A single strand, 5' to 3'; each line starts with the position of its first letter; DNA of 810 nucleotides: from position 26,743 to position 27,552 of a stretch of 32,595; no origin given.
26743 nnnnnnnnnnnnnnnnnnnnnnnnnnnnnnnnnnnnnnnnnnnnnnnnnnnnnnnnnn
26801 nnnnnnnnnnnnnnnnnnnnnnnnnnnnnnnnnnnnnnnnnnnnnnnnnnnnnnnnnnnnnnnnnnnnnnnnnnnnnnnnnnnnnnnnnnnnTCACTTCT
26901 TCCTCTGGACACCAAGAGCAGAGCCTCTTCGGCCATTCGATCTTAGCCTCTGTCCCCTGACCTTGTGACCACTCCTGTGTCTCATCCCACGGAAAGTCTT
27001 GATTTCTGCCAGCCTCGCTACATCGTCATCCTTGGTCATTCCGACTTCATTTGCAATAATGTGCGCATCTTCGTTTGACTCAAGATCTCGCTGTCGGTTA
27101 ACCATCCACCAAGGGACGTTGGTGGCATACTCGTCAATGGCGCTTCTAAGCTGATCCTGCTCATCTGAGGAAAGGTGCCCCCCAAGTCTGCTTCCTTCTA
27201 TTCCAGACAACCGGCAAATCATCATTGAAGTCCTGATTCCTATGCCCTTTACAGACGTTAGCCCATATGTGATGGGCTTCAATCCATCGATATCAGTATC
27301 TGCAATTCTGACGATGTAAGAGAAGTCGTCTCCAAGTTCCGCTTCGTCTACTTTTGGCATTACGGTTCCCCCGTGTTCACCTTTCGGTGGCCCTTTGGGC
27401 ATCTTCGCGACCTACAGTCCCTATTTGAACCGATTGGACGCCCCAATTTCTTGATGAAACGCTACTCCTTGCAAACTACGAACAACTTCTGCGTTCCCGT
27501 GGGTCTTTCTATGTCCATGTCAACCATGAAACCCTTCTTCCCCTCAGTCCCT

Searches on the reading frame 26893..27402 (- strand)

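Call 17: search_protein_families(library=pfam, proteins=[window:26893-27402:-], max_evalue=0.00001)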
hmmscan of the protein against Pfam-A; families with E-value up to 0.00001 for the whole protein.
window:26893-27402:- (169 aa): 1 family
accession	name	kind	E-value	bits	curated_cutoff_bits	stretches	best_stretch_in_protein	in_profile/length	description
PF00416.27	Ribosomal_S13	-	6.5e-33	114.3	31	1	32-159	1-128/128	Ribosomal protein S13/S18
